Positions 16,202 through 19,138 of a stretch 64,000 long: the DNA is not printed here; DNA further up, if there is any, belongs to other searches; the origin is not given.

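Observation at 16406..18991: Sulfatase fused to a C-terminal glycoside-hydrolase-like domain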

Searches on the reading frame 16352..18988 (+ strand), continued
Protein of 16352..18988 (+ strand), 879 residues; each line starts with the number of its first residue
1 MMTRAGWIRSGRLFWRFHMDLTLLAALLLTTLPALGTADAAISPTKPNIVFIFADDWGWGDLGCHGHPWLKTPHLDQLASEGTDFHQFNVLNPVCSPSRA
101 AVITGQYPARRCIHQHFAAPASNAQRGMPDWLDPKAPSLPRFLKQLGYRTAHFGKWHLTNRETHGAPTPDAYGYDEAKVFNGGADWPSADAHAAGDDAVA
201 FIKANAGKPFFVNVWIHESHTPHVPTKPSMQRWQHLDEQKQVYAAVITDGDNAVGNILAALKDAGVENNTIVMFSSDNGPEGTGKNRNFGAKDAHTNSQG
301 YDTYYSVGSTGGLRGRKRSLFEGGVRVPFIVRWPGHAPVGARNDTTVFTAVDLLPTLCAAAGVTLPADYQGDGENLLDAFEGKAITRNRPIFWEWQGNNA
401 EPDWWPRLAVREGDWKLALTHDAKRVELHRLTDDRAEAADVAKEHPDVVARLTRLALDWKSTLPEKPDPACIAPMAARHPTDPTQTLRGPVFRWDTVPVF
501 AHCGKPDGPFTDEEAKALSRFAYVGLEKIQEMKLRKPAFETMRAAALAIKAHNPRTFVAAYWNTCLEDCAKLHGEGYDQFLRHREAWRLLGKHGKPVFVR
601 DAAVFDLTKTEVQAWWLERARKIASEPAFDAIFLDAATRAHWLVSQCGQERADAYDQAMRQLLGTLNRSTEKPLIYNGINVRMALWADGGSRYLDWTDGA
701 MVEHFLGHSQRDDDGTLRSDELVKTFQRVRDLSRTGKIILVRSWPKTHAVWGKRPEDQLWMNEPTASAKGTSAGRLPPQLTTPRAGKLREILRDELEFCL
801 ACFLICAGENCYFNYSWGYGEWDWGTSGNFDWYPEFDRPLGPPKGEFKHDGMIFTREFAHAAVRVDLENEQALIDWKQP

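Call 20: search_solved_structures(query=window:16406-18988:+, max_evalue=0.01)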
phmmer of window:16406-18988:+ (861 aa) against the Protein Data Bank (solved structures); distinct sequences matched with E-value up to 0.01: 93 (the best 60 are shown).
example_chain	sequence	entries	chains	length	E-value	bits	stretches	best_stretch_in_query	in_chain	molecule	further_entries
7stt_A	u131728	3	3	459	4.8e-55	190.3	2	27-159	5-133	N-acetylgalactosamine-6-sulfatase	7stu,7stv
6prm_A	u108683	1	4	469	1.2e-54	189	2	175-446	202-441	exo-4S-kappa carrageenan S1 sulfatase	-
6psm_A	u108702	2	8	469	3e-53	184.4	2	175-446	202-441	exo-4S-kappa carrageenan S1 sulfatase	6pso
3ed4_A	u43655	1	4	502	6.5e-51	176.7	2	225-443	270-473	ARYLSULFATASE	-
7an1_AAA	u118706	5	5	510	8.2e-51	176.3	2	216-436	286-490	Arylsulfatase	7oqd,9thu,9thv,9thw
8rg3_A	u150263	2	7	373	1.8e-49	171.9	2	769-859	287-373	Glycoside-hydrolase family GH114 TIM-barrel domain-containing protein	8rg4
8rg5_A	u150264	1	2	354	2e-49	171.8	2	769-859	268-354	Glycoside-hydrolase family GH114 TIM-barrel domain-containing protein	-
9fo1_A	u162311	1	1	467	2.9e-49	171.2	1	25-445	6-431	k-carrageenan sulfatase S1_16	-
6ust_A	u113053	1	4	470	7.2e-47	163.3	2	27-168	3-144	N-acetylgalactosamine 6-sulfate sulfatase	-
9f9v_A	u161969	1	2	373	7e-43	150.1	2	472-735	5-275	Putative secreted protein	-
7ana_AAA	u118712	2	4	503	1.6e-42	148.9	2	223-439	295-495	N-acetylgalactosamine-6-sulfatase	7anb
9nhf_A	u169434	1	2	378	3.4e-42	147.8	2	472-728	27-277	Glycosyl hydrolase-like family 15 (GHL15) protein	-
9s7x_A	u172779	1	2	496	4.5e-42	147.4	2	26-167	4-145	Sulfatase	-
6bia_A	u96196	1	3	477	4.3e-41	144.2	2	24-166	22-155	Sulfatase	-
4fdi_A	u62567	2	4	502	7e-41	143.5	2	26-157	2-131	N-acetylgalactosamine-6-sulfatase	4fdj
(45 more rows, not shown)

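Call 50: search_protein_representatives(protein=window:16406-18988:+)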
Query: 861 residues. Proteins with E-value up to 0.001 (for the whole library): 108692; up to 1e-10: 39040; up to 1e-30: 5080. The best 150 are listed.
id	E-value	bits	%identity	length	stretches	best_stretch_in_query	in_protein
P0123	5.0e-168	577.5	64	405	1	471-858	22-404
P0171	1.6e-144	499.8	52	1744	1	10-458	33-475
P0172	8.5e-140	484.1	71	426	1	25-306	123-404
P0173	8.7e-139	480.7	53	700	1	26-457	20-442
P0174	9.4e-135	467.4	51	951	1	23-457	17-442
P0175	8.2e-133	461.0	52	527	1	9-465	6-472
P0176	3.4e-131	455.6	40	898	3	6-452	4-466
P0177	1.0e-129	450.7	34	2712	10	23-171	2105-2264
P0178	3.1e-128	445.8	48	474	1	6-449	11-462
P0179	3.7e-124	432.4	46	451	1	3-455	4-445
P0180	1.0e-122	427.5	48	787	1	23-447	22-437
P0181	3.2e-120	419.3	51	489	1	14-450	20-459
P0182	2.3e-115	403.3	45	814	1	8-465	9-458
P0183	7.2e-109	381.8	48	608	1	28-447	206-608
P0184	4.7e-108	379.1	48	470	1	24-429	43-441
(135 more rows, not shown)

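Call 58: find_encoding_contigs(protein=window:16406-18988:+, flank=10000, max_places=10)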
Protein window:16406-18988:+ (861 aa): 6 contigs read that carry it; 5 places shown.
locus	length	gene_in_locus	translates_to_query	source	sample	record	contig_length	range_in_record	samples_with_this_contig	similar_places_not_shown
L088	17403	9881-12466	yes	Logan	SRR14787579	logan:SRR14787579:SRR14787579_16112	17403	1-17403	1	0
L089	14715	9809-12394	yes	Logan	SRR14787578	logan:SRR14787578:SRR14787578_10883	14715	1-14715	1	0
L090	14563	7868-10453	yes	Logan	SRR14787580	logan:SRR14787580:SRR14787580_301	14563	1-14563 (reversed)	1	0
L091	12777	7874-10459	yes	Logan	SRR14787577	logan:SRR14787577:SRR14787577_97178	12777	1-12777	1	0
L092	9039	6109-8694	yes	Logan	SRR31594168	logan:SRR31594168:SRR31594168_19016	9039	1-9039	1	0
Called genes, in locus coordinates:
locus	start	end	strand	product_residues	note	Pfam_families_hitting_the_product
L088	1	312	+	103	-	?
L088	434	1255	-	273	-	PF08448:PAS_4, PF00165:HTH_AraC (weak), PF12833:HTH_18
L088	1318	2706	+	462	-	PF01208:URO-D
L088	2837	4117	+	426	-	PF01408:GFO_IDH_MocA (weak), PF22725:GFO_IDH_MocA_C3 (weak)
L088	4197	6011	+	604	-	PF00884:Sulfatase, PF16347:SGSH_C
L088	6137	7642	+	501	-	PF05448:AXE1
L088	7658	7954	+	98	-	-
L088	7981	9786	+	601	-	PF07602:DUF1565 (faint), PF22842:Pel9A-like_beta_helix, PF21258:Glyco_hydro_120_ins, PF13229:Beta_helix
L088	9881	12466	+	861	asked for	PF00884:Sulfatase, PF01663:Phosphodiest, PF16347:SGSH_C, PF14885:GHL15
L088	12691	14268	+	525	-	PF00884:Sulfatase, PF01663:Phosphodiest, PF01676:Metalloenzyme (weak), PF02995:DUF229 (weak), PF16347:SGSH_C (weak)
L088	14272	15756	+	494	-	PF00884:Sulfatase, PF16347:SGSH_C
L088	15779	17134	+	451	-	PF00884:Sulfatase, PF16347:SGSH_C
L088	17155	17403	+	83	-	?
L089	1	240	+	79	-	?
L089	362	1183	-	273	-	PF08448:PAS_4, PF00165:HTH_AraC (weak), PF12833:HTH_18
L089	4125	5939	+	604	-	PF00884:Sulfatase, PF16347:SGSH_C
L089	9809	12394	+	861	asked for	PF00884:Sulfatase, PF01663:Phosphodiest, PF16347:SGSH_C, PF14885:GHL15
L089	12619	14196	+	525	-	PF00884:Sulfatase, PF01663:Phosphodiest, PF01676:Metalloenzyme (weak), PF02995:DUF229 (weak), PF16347:SGSH_C (weak)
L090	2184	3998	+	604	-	PF00884:Sulfatase, PF16347:SGSH_C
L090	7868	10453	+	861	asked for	PF00884:Sulfatase, PF01663:Phosphodiest, PF16347:SGSH_C, PF14885:GHL15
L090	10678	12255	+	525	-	PF00884:Sulfatase, PF01663:Phosphodiest, PF01676:Metalloenzyme (weak), PF02995:DUF229 (weak), PF16347:SGSH_C (weak)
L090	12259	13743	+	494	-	PF00884:Sulfatase, PF16347:SGSH_C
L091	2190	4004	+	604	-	PF00884:Sulfatase, PF16347:SGSH_C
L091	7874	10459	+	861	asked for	PF00884:Sulfatase, PF01663:Phosphodiest, PF16347:SGSH_C, PF14885:GHL15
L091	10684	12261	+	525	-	PF00884:Sulfatase, PF01663:Phosphodiest, PF01676:Metalloenzyme (weak), PF02995:DUF229 (weak), PF16347:SGSH_C (weak)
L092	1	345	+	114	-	?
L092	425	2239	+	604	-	PF00884:Sulfatase, PF16347:SGSH_C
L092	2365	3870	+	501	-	PF05448:AXE1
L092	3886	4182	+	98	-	-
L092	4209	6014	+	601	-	PF07602:DUF1565 (faint), PF22842:Pel9A-like_beta_helix, PF21258:Glyco_hydro_120_ins, PF13229:Beta_helix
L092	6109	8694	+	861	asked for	PF00884:Sulfatase, PF01663:Phosphodiest, PF16347:SGSH_C, PF14885:GHL15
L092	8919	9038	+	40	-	?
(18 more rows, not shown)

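Call 65: search_protein_families(library=pfam, proteins=[L093:1-1473:+, L093:11643-13490:+, L093:3475-6489:+], max_evalue=0.01)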
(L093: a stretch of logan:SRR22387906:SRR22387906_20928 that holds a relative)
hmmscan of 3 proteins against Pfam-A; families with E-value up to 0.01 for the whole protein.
L093:1-1473:+ (491 aa): 4 families
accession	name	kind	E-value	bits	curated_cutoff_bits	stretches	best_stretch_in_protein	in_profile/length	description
PF00295.23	Glyco_hydro_28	-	2.1e-20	73.5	22.9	1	72-379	32-310/324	Glycosyl hydrolases family 28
PF12708.12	Pect-lyase_RHGA_epim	-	4.9e-08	33.5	27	1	18-265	7-209/213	Rhamnogalacturonase A/epimerase, pectate lyase-like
PF13229.12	Beta_helix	-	3.1e-06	27.3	25.9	1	177-303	9-131/158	Right handed beta helix region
PF05048.19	NosD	-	0.00015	21.7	23.6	1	148-253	19-115/212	Periplasmic copper-binding protein (NosD)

L093:11643-13490:+ (616 aa): 0 families

L093:3475-6489:+ (1005 aa): 4 families
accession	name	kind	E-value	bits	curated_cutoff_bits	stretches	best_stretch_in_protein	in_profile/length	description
PF00884.28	Sulfatase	-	1.6e-55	189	25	1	22-365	1-300/301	Sulfatase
PF16347.10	SGSH_C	-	2.6e-14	54.1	29.3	1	323-458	10-134/154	N-sulphoglucosamine sulphohydrolase, C-terminal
PF01663.27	Phosphodiest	-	1.6e-08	35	23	1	30-292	7-220/342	Type I phosphodiesterase / nucleotide pyrophosphatase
PF04185.19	Phosphoesterase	-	0.0087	15.7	23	0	268-351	269-340/356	Phosphoesterase family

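Call 81: find_encoding_contigs(protein=P0052, flank=10000, max_places=2)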
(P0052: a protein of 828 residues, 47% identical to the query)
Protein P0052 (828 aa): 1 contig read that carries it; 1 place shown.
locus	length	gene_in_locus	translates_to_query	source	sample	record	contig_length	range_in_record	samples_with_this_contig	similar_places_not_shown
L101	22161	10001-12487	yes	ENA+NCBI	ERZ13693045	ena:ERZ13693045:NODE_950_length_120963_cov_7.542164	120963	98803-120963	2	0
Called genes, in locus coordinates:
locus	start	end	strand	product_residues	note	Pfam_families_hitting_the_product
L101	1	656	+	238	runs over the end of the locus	-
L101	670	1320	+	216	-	-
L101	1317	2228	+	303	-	-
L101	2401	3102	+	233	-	-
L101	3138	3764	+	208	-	-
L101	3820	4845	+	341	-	-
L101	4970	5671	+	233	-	-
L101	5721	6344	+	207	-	-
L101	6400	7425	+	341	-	-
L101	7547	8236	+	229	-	-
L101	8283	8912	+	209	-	-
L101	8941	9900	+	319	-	-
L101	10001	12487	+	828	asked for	PF00884:Sulfatase, PF01663:Phosphodiest, PF16347:SGSH_C, PF14885:GHL15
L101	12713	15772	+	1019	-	PF07676:PD40 (faint), PF26549:Tricorn_N (faint), PF25174:Beta-prop_THOC3 (faint), PF26550:Tricorn_2nd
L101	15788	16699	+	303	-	PF07963:N_methyl (faint)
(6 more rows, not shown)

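Call 82: find_encoding_contigs(protein=P0021, flank=10000, max_places=2)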
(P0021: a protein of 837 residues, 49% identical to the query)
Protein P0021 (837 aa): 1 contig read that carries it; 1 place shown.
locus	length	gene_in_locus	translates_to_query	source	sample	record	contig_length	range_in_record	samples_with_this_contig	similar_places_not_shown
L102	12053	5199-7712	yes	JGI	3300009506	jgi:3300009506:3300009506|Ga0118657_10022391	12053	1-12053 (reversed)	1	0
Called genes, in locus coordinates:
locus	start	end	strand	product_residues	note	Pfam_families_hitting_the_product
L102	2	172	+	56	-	?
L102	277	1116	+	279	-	-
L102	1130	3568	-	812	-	PF08305:NPCBM, PF02065:Melibiase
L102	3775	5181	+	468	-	PF01120:Alpha_L_fucos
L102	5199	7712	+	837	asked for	PF00884:Sulfatase, PF01663:Phosphodiest (weak), PF16347:SGSH_C, PF14885:GHL15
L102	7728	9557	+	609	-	PF02129:Peptidase_S15, PF08530:PepX_C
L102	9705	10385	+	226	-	PF00106:adh_short, PF08659:KR, PF13561:adh_short_C2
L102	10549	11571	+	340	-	PF04616:Glyco_hydro_43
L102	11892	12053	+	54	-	?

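Call 86: predict_structure(alignment_id=A3)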
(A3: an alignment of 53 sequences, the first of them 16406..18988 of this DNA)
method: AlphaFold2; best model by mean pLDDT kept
length: 861 residues; sequences in the alignment: 53
mean_pLDDT: 86.9   pTM: 0.61
mean pLDDT of the five models: 86.9, 86.3, 86.0, 85.6, 85.5
residues with pLDDT >= 90: 562; 70-90: 170; 50-70: 80; < 50: 49
segments of 3 or more residues with pLDDT < 50: 1-3, 13-23, 458-468, 737-758
pLDDT, mean of each block of 10 residues (from residue 1): 49 48 68 92 66 91 95 91 97 94 88 96 97 95 92 98 91 94 98 92 77 93 89 96 98 95 64 66 65 86 92 97 95 98 94 96 96 92 81 97 92 94 98 97 89 69 42 94 92 95 95 87 95 97 89 73 92 94 91 94 94 93 89 93 93 94 73 91 92 89 95 92 90 53 41 47 72 92 98 88 58 90 96 98 98 95 56
secondary structure, 60 per line:
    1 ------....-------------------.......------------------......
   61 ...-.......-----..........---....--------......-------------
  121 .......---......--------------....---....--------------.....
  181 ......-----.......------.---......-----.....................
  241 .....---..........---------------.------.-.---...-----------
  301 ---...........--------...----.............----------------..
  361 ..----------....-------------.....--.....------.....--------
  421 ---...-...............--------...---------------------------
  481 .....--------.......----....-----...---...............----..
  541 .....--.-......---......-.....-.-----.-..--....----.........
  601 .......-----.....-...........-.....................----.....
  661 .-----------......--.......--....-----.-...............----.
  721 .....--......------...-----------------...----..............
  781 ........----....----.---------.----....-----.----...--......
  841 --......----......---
elements in order (helices of 4 or more, strands of 3 or more residues): H7-10 E30-36 H55-63 E65-71 H77-86 H90-93 H102-107 H121-127 E131-136 H151-154 E158-161 H176-186 E192-198 H209-214 H220-245 E252-258 H304-307 E308-314 E323-325 H332-342 H359-362 E373-376 E390-394 E397-401 E408-412 H428-442 E481-485 H494-500 E505-508 H520-534 E539-545 H550-555 H559-564 H566-569 E584-587 H592-607 E613-617 H619-629 H631-651 E656-661 H673-678 E681-687 H701-715 E720-725 H728-733 H767-788 E793-796 H816-819 E830-832 E835-840 E843-848 E853-858
